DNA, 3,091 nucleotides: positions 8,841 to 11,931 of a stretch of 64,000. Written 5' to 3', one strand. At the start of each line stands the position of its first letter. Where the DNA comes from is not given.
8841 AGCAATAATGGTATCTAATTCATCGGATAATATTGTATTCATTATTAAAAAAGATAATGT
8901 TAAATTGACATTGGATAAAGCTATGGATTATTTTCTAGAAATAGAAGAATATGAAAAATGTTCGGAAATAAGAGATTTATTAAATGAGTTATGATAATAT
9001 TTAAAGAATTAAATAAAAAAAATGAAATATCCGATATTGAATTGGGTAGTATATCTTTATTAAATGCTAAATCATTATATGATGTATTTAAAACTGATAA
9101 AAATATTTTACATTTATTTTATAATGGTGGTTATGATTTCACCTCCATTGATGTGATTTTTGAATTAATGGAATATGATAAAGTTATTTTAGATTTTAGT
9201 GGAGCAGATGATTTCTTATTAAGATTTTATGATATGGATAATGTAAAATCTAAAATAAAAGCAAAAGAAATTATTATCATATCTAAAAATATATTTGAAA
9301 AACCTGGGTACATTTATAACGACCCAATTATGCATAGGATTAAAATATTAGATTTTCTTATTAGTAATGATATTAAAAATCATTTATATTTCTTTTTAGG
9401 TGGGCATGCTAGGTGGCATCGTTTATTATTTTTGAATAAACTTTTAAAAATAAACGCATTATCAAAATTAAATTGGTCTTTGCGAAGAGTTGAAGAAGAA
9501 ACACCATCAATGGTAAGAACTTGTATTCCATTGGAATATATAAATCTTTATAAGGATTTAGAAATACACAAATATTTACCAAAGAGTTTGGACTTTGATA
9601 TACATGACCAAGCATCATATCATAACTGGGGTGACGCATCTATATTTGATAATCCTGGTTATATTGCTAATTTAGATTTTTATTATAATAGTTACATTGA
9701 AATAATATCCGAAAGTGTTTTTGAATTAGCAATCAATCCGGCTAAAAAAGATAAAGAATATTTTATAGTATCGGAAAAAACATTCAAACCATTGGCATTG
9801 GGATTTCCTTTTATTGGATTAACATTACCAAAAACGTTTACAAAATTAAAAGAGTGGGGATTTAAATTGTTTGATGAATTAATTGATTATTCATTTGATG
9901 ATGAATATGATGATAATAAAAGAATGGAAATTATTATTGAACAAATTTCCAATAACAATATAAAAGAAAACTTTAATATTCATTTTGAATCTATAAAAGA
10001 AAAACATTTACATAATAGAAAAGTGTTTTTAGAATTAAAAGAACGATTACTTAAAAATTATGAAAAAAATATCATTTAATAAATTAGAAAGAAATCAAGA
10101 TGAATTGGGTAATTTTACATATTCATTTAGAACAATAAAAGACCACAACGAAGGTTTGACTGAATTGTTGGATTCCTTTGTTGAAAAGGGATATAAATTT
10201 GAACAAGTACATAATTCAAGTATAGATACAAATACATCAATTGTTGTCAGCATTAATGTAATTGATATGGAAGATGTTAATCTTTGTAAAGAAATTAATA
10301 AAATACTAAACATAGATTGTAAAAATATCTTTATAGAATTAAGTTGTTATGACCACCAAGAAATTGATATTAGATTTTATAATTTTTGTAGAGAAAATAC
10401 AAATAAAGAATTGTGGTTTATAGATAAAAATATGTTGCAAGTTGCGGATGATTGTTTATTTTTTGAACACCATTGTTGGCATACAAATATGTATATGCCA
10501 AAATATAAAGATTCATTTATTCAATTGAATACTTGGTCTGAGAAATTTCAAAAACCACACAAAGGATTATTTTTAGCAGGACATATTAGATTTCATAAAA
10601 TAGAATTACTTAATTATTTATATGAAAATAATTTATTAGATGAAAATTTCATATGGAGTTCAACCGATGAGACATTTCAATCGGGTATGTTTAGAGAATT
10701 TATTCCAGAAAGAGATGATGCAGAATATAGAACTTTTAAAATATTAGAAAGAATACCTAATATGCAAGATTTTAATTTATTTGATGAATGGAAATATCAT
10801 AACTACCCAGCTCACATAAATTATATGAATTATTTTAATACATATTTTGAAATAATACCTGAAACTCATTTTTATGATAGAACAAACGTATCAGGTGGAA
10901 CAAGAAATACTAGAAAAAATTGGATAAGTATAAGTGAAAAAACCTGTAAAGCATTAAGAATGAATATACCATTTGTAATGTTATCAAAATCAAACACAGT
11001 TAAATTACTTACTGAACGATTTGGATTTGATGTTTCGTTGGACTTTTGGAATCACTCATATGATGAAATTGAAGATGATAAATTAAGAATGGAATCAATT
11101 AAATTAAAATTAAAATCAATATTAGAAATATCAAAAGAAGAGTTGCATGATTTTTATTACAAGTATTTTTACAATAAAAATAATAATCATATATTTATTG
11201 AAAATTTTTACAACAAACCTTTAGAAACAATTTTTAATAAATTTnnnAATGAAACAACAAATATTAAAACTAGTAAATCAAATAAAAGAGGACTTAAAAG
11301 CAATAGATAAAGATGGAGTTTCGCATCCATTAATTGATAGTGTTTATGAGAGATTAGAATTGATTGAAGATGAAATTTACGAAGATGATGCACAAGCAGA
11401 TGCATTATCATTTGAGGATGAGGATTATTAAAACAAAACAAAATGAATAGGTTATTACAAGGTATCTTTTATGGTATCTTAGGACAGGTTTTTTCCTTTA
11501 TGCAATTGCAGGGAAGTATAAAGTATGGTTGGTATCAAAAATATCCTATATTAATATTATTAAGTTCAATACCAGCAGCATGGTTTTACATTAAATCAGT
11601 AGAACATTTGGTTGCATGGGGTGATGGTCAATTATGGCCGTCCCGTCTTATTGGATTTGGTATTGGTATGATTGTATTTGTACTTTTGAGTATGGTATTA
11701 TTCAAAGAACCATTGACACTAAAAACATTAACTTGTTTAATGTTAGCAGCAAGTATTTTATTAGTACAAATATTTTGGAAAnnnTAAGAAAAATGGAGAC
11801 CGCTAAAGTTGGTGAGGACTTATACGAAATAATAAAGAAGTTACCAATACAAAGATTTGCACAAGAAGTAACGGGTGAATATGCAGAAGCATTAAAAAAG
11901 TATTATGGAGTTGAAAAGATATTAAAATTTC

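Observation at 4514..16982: Four divergent paralogs of a fucosyltransferase-like (GT10-type) glycosyltransferase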

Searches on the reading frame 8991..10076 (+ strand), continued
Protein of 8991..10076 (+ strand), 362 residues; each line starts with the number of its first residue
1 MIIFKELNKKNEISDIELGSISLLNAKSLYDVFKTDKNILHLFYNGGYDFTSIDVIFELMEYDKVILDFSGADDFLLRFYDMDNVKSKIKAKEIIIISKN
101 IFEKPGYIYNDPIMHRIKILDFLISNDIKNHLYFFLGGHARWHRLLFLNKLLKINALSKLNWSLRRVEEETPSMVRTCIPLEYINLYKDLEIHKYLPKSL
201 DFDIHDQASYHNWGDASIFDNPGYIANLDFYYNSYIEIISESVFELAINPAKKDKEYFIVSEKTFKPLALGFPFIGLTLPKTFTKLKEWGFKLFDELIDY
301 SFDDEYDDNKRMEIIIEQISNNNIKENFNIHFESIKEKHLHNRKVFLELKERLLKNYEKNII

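Call 76: search_solved_structures(query=L036:9032-10144:+, max_evalue=1e-10)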
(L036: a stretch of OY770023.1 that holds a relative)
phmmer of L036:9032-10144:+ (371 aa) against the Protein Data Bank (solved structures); distinct sequences matched with E-value up to 1e-10: 26.
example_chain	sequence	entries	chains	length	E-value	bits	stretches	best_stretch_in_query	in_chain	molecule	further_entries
7kf3_A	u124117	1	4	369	4.6e-161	539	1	15-364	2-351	GDP-mannose 4,6-dehydratase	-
1db3_A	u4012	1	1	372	2.9e-157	526.5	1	16-365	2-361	GDP-MANNOSE 4,6-DEHYDRATASE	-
5uzh_A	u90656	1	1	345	3e-153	513.3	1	16-358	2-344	NafoA.00085.b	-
1t2a_A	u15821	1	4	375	2.1e-148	497.4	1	17-361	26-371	GDP-mannose 4,6 dehydratase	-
5in4_A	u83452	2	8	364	2.3e-148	497.3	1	16-360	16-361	GDP-mannose 4,6 dehydratase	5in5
6gpj_A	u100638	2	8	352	2.3e-148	497.2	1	17-360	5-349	GDP-mannose 4,6 dehydratase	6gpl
6gpk_A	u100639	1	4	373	5.8e-148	495.9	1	16-360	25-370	GDP-mannose 4,6 dehydratase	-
6q94_B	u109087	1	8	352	8.4e-148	495.4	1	17-360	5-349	GDP-mannose 4,6 dehydratase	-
2z1m_A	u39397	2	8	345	4.5e-126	423.9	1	15-358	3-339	GDP-D-mannose dehydratase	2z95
1n7g_A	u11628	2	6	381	3.5e-118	398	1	12-362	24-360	GDP-D-mannose-4,6-dehydratase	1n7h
1rpn_A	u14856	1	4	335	2e-104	352.7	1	16-357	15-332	GDP-mannose 4,6-dehydratase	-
7us5_A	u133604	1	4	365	1.2e-29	106.8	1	14-259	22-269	GDP-D-GLYCERO-D-MANNO-HEPTOSE 4,6-DEHYDRATASE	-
2pk3_A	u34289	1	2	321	6.3e-27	97.8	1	17-279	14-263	GDP-6-deoxy-D-lyxo-4-hexulose reductase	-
6x3b_A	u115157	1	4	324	4.8e-19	71.8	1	92-279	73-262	GDP-6-deoxy-D-mannose reductase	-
2hun_A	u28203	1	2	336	6.5e-18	68.1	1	16-284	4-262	336aa long hypothetical dTDP-glucose 4,6-dehydratase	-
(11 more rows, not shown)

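Call 78: search_solved_structures(query=L005:5328-6380:+, max_evalue=0.00001)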
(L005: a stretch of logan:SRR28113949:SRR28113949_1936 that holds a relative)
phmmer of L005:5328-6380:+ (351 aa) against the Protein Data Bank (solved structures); distinct sequences matched with E-value up to 0.00001: 10.
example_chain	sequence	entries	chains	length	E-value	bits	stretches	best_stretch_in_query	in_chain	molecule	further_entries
6vo6_A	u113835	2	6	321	1.2e-15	60.5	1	3-269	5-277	Putative sugar-nucleotide epimerase/dehydratease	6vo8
8rdg_A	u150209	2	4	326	1.2e-12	50.7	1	1-248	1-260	SDR family NAD(P)-dependent oxidoreductase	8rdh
8rdi_A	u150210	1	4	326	4.1e-12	48.9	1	1-248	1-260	SDR family NAD(P)-dependent oxidoreductase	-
3ehe_A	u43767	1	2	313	4.8e-10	42.1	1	3-244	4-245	UDP-glucose 4-epimerase (GalE-1)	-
6zl6_A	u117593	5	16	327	1.7e-08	37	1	33-230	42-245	Epimerase domain-containing protein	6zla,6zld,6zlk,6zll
6zlj_A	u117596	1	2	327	5.9e-08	35.2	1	33-230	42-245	Epimerase domain-containing protein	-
2c20_A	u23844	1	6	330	1.8e-07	33.7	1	2-165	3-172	UDP-GLUCOSE 4-EPIMERASE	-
3m2p_A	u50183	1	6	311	8.7e-07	31.4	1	3-232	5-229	UDP-N-acetylglucosamine 4-epimerase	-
4zrm_A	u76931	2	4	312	1.7e-06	30.4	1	1-257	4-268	UDP-glucose 4-epimerase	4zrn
3gpi_A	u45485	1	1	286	5.1e-06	28.9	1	2-169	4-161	NAD-dependent epimerase/dehydratase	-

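Call 79: search_solved_structures(query=L005:14676-15638:+, max_evalue=1e-10)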
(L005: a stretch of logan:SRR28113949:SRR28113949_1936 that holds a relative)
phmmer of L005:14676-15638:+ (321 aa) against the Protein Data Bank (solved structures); distinct sequences matched with E-value up to 1e-10: 42.
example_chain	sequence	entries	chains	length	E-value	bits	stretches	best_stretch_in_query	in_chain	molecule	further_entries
6dnt_A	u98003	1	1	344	1.1e-24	90.4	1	4-316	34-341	NAD-dependent epimerase/dehydratase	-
7ll6_A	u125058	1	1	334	1.6e-24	89.9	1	98-316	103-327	GDP-L-fucose synthase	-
8du0_A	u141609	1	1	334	2.2e-24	89.4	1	98-316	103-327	GDP-L-fucose synthase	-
1bws_A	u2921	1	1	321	1.6e-21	80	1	99-317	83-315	PROTEIN (GDP-4-KETO-6-DEOXY-D-MANNOSE EPIMERASE/REDUCTASE)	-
8sg0_A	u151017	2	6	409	3.3e-21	79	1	8-321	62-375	GDP-mannose 3,5-epimerase | GDP-mannose 3,5 epimerase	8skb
4zrm_A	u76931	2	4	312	4.4e-21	78.6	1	8-318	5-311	UDP-glucose 4-epimerase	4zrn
1e7s_A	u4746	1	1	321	4.5e-21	78.6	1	99-317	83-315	GDP-FUCOSE SYNTHETASE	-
1bsv_A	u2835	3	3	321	5.9e-21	78.2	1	99-317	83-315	PROTEIN (GDP-FUCOSE SYNTHETASE) | GDP-FUCOSE SYNTHETASE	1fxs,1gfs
1e6u_A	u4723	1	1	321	1e-20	77.4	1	99-317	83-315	GDP-FUCOSE SYNTHETASE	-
2c54_A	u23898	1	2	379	1.3e-20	77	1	6-321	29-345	GDP-MANNOSE-3', 5'-EPIMERASE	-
1e7q_A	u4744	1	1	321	2.5e-20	76.1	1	99-317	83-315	GDP-FUCOSE SYNTHETASE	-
2c5e_A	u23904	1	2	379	2.9e-20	75.9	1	6-321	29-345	GDP-MANNOSE-3', 5'-EPIMERASE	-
2c59_A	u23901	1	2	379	3.3e-20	75.7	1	6-321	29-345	GDP-MANNOSE-3', 5'-EPIMERASE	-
1e7r_A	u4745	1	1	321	5.5e-20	75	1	99-317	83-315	GDP-FUCOSE SYNTHETASE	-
2c5a_A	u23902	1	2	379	9.1e-20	74.3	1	6-321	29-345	GDP-MANNOSE-3', 5'-EPIMERASE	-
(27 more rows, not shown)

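Call 87: find_related_loci(query=A6, collection=viral_contigs, flank=10000)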
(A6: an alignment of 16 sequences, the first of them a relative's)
Query A6 (405 aa) in viral_contigs; peptide patterns used: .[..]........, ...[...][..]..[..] (x = any residue, [..] = any of these).
600 stretches matched a pattern (row limit reached: there are more); 551 encode a relative of the query (tblastn E <= 1e-3); the best 80 are kept; 79 distinct loci.
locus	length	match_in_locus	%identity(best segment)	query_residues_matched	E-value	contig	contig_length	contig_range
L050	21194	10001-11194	36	4-401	6e-82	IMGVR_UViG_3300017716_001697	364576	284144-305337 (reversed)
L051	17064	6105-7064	36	82-403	9e-56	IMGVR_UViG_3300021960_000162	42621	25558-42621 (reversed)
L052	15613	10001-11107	34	20-398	3e-53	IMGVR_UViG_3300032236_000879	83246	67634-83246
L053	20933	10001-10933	33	80-399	2e-53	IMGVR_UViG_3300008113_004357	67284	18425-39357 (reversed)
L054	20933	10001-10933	35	82-399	8e-52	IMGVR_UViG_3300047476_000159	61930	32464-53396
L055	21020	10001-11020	34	43-403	2e-51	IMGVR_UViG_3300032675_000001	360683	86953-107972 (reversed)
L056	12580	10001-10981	32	43-399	3e-49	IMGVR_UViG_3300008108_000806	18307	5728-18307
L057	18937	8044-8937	34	80-396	1e-48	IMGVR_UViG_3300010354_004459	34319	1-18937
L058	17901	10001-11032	32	55-398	6e-47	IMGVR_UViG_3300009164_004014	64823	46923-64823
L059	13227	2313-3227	35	82-397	1e-46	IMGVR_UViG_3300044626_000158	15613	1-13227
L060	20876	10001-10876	34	82-398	8e-46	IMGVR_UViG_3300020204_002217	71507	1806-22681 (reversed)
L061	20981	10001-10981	33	65-396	1e-45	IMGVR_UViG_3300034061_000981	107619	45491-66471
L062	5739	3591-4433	35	118-389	4e-45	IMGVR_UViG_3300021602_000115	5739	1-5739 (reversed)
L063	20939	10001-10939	32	78-398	6e-44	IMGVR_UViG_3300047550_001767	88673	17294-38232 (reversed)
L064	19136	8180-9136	34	83-401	5e-43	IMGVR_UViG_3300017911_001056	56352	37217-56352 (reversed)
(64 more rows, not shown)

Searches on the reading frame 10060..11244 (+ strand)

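Call 4: search_protein_families(library=pfam, proteins=[window:10060-11244:+], max_evalue=10)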
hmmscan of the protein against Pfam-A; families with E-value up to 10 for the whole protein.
window:10060-11244:+ (395 aa): 0 families

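Call 5: search_protein_families(library=phrogs, proteins=[window:10060-11244:+], max_evalue=1)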
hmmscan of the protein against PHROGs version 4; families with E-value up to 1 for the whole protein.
window:10060-11244:+ (395 aa): 2 families
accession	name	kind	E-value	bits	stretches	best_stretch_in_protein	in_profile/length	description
phrog_29552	-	unknown function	0.085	14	1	148-190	16-59/65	-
phrog_32300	-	unknown function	0.14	13.5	1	24-46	67-89/99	-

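Call 23: search_protein_families(library=ncbifam, proteins=[window:10060-11244:+], max_evalue=10)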
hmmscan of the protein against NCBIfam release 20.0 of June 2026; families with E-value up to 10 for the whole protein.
window:10060-11244:+ (395 aa): 0 families

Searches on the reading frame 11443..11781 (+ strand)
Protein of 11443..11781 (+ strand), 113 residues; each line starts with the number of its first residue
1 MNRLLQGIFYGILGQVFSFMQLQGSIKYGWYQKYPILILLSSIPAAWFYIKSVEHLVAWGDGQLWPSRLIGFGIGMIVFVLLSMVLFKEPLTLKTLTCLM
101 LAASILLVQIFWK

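Call 53: search_protein_families(library=pfam, proteins=[window:11443-11781:+], max_evalue=0.01)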
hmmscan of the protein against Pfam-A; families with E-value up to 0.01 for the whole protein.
window:11443-11781:+ (113 aa): 0 families

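Call 66: search_protein_families(library=pfam, proteins=[window:11443-11781:+], max_evalue=1)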
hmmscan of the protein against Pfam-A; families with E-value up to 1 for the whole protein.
window:11443-11781:+ (113 aa): 1 family
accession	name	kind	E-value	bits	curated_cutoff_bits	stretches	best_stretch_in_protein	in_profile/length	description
PF00893.25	Multi_Drug_Res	-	0.045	14.7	23.7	1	73-101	64-92/93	Small Multidrug Resistance protein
